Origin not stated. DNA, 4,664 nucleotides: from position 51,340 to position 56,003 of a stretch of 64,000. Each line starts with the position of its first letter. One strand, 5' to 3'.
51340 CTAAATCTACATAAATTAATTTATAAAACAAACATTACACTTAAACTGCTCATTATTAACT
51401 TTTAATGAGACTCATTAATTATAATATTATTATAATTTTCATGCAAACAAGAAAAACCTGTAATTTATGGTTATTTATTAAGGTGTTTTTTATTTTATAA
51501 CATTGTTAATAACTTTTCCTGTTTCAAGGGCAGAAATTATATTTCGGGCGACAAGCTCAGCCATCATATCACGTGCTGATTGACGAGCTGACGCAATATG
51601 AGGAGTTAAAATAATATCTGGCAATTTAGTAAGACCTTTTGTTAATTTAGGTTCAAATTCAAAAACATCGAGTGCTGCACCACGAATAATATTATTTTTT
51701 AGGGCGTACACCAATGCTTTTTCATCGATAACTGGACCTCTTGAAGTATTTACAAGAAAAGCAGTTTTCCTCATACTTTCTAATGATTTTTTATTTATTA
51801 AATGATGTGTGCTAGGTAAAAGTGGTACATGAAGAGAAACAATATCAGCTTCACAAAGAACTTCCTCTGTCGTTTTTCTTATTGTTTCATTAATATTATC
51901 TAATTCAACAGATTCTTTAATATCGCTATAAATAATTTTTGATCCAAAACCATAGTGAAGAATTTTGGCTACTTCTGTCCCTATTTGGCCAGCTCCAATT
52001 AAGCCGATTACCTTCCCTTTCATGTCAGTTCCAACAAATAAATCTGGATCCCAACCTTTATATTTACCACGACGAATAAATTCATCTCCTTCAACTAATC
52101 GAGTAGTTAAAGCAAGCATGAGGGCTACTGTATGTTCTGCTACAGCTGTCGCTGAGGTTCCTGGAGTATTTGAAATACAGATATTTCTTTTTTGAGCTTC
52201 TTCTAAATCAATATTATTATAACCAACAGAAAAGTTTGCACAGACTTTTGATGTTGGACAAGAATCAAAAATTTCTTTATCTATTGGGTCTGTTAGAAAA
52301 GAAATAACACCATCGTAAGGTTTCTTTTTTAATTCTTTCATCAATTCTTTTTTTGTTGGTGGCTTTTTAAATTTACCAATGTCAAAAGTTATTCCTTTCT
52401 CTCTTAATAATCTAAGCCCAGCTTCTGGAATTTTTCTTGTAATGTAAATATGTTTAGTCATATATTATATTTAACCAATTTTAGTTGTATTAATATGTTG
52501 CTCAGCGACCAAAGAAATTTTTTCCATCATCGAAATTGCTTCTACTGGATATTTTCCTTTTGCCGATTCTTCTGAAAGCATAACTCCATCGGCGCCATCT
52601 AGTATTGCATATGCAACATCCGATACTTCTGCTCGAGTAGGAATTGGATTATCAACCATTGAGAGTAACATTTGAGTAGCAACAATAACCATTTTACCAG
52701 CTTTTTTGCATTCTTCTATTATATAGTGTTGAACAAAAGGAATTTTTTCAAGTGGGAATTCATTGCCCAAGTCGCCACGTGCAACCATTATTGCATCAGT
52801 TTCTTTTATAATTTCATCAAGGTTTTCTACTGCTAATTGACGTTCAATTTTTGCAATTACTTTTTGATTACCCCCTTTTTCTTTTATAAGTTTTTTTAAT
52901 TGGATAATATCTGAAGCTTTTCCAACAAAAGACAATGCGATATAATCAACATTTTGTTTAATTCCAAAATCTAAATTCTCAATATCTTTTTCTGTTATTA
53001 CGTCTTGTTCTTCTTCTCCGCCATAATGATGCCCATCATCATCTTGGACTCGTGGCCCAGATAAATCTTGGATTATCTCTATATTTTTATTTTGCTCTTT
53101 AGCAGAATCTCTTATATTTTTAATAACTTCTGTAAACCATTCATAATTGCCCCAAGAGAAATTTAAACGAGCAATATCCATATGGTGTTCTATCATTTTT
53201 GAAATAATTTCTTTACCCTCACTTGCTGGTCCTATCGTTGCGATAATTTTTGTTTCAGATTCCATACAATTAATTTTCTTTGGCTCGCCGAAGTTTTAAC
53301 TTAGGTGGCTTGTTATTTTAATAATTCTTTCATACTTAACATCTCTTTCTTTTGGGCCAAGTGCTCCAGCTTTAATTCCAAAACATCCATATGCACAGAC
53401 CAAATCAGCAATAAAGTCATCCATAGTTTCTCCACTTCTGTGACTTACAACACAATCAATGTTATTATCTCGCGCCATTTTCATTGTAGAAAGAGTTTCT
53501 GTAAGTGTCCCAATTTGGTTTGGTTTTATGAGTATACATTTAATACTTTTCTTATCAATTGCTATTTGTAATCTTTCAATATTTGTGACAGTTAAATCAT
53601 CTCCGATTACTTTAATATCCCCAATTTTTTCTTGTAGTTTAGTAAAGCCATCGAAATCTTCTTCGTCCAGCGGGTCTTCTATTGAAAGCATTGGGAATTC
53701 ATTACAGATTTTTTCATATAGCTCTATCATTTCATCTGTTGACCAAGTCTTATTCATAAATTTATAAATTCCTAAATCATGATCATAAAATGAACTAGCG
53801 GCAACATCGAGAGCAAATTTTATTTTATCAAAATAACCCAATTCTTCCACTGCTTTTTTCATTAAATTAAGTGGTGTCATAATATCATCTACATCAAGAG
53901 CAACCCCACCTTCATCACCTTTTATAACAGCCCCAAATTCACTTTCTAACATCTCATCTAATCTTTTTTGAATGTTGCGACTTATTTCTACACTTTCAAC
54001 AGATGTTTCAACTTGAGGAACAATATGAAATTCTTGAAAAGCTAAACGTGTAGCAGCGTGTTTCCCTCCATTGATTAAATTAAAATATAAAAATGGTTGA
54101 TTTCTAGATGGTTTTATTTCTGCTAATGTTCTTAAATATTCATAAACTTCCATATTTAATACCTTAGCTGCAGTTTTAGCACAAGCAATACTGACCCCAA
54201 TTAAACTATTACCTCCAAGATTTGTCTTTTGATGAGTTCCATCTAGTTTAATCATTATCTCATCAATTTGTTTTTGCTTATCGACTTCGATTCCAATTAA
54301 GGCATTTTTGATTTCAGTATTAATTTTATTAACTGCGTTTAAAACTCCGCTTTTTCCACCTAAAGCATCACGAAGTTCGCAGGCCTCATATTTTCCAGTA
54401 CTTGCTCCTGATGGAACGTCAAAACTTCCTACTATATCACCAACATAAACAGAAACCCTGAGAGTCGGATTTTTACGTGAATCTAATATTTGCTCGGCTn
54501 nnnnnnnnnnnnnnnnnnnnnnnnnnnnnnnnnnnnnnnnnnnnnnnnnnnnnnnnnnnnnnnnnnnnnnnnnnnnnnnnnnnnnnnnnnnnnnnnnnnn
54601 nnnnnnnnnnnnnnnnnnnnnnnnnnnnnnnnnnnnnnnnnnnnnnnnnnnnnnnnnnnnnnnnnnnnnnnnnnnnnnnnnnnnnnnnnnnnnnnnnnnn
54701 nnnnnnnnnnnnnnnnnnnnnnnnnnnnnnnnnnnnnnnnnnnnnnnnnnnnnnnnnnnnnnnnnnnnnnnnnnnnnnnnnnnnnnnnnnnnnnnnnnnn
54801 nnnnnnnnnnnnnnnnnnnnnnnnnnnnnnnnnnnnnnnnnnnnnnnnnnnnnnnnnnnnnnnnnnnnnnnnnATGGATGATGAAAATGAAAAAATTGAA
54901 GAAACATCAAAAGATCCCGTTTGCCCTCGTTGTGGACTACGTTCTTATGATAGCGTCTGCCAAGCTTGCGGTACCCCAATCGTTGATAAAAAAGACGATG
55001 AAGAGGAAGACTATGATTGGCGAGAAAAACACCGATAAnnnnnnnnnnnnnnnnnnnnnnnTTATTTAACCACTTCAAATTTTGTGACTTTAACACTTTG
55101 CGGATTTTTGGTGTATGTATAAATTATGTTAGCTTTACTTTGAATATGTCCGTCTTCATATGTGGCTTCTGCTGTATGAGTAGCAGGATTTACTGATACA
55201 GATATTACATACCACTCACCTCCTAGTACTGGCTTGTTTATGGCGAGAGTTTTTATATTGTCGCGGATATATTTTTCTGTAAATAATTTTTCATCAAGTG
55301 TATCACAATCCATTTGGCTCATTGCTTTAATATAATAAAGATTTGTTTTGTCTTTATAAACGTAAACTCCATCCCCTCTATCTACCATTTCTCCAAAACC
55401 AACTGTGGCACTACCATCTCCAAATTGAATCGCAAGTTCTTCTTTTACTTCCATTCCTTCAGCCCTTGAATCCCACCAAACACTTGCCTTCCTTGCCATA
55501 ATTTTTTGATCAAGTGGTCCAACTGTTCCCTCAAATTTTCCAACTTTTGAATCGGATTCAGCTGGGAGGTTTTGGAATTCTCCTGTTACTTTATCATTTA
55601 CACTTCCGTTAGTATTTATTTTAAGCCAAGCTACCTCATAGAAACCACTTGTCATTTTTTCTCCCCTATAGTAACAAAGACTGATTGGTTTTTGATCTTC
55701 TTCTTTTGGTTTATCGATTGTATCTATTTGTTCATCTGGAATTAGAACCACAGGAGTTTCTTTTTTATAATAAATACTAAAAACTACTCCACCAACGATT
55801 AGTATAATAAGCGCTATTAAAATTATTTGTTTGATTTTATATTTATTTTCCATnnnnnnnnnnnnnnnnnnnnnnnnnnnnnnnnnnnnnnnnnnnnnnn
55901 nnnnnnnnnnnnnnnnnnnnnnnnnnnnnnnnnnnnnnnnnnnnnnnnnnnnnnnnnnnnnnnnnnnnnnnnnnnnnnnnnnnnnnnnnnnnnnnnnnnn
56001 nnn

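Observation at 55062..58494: SOS-type operon: Cheo-box promoter, small ORF, lexA, Pif1-family helicase and a membrane protein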

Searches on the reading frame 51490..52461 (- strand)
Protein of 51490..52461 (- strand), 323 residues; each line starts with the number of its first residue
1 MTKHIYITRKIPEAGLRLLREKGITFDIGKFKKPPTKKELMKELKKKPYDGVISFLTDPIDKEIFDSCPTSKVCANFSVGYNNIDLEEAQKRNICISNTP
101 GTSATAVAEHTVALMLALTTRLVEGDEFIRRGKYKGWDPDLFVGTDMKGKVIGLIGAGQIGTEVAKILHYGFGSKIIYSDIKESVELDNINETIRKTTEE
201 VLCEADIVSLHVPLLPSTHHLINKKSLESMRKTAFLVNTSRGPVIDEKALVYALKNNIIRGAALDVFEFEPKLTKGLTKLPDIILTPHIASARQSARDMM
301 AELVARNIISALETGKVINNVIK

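Call 78: search_protein_families(library=pfam, proteins=[window:51490-52461:-], max_evalue=0.0001)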
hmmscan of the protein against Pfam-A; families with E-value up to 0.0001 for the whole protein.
window:51490-52461:- (323 aa): 2 families
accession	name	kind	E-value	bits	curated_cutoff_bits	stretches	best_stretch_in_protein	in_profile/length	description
PF02826.25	2-Hacid_dh_C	-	1.2e-53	181.6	25.1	1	112-290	1-178/178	D-isomer specific 2-hydroxyacid dehydrogenase, NAD binding domain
PF00389.36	2-Hacid_dh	-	3.1e-26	92.1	24.6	1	5-321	1-133/134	D-isomer specific 2-hydroxyacid dehydrogenase, catalytic domain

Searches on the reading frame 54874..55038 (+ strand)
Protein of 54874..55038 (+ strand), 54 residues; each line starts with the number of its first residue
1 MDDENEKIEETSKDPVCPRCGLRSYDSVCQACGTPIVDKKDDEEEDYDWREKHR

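Call 3: search_protein_families(library=pfam, proteins=[window:54874-55038:+], max_evalue=0.01)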
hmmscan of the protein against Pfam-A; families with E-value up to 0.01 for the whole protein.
window:54874-55038:+ (54 aa): 9 families
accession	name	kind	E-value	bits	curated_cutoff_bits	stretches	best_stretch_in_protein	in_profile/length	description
PF06827.20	zf-FPG_IleRS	-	0.0012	19.1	21.3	0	28-46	3-21/30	Zinc finger found in FPG and IleRS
PF06677.18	Auto_anti-p27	-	0.0016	18.9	24.1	0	26-41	15-30/40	Sjogren's syndrome/scleroderma autoantigen 1 (Autoantigen p27)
PF01907.25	Ribosomal_L37e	-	0.0031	18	27.6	1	16-53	17-52/53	Ribosomal protein L37e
PF24844.1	PolC_DP2_central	-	0.0042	16.5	24.3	1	7-43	328-364/372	DNA polymerase II large subunit DP2, central domain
PF16503.10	zn-ribbon_14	-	0.0045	16.9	34.9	1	17-32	3-18/32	Zinc-ribbon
PF12773.13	DZR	-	0.0049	17.4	27.3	1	12-37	10-34/45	Double zinc ribbon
PF18912.6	DZR_2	-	0.0049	17.1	27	0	12-32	34-55/56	Double zinc ribbon domain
PF13248.11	Zn_ribbon_3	-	0.0054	16.6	27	0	17-36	5-26/26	zinc-ribbon domain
PF11781.13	Zn_ribbon_RRN7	-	0.0057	16.7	27.1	0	13-27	3-17/32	Zinc-finger of RNA-polymerase I-specific TFIIB, Rrn7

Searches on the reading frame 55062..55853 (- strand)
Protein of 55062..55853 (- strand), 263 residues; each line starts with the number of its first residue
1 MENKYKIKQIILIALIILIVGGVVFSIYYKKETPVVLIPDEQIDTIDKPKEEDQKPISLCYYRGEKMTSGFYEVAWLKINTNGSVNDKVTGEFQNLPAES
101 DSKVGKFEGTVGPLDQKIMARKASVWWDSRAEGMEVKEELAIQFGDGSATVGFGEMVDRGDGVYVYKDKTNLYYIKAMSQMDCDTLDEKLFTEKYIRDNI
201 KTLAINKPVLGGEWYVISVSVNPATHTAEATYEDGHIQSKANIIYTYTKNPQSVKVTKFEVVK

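Call 3: search_protein_families(library=pfam, proteins=[window:55062-55853:-], max_evalue=0.01)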
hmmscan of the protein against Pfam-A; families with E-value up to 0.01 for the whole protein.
window:55062-55853:- (263 aa): 0 families

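Call 8: search_protein_families(library=ncbifam, proteins=[window:55062-55853:-], max_evalue=0.01)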
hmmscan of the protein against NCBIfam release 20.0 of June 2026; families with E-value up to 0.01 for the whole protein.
window:55062-55853:- (263 aa): 0 families

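Call 48: search_protein_families(library=phrogs, proteins=[window:55062-55853:-], max_evalue=0.001)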
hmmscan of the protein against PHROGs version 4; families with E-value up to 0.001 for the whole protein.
window:55062-55853:- (263 aa): 0 families

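Call 49: search_protein_families(library=padloc, proteins=[window:55062-55853:-], max_evalue=0.001)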
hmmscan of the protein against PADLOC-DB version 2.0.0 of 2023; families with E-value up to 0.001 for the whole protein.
window:55062-55853:- (263 aa): 0 families

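Call 52: predict_structure(protein=window:55062-55853:-)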
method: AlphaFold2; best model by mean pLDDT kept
length: 263 residues; sequences in the alignment: 1
mean_pLDDT: 38.8   pTM: 0.22
mean pLDDT of the five models: 38.8, 36.1, 35.9, 32.9, 32.1
residues with pLDDT >= 90: 9; 70-90: 12; 50-70: 7; < 50: 235
segments of 3 or more residues with pLDDT < 50: 29-263
pLDDT, mean of each block of 10 residues (from residue 1): 76 91 63 28 29 32 33 35 37 40 40 28 28 30 30 32 34 34 36 32 30 33 40 41 39 38 42
secondary structure, 60 per line:
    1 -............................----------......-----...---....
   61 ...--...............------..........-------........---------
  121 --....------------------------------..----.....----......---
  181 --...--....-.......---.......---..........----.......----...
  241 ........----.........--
elements in order: H2-29 H40-45 E57-63 E66-80 E87-96 E104-111 E123-126 E163-167 E172-177 H188-191 H193-199 E203-209 E213-222 E227-233 E238-248 E253-261
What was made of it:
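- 55062..55853 (-): Membrane-anchored protein (263 aa): one N-terminal TM helix and a beta-rich outer part, function unknown. The AF2 model is confident only for helix 2-29 (pLDDT 39 overall, call 52).
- Tried and rejected: AF2 of the membrane protein without an alignment: unusable, pLDDT 39 (call 52), so no fold search was run.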

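Call 71: search_solved_structures(query=window:55062-55853:-, max_evalue=1)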
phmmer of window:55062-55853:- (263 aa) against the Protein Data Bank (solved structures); distinct sequences matched with E-value up to 1: 3.
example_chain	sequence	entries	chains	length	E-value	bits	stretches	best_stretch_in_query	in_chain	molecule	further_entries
8prj_A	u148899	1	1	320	0.00044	23.1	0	223-260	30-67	v31Bagel8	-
8prs_A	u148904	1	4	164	0.017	17.9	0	224-260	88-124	nvBagel4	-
8pra_A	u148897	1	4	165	0.11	15.2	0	224-260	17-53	Cell surface protein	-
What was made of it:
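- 55062..55853 (-): No family or PDB match (calls 3, 8, 48, 49, 71).
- Tried and rejected: A PDB sequence search gave nothing meaningful (call 71).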
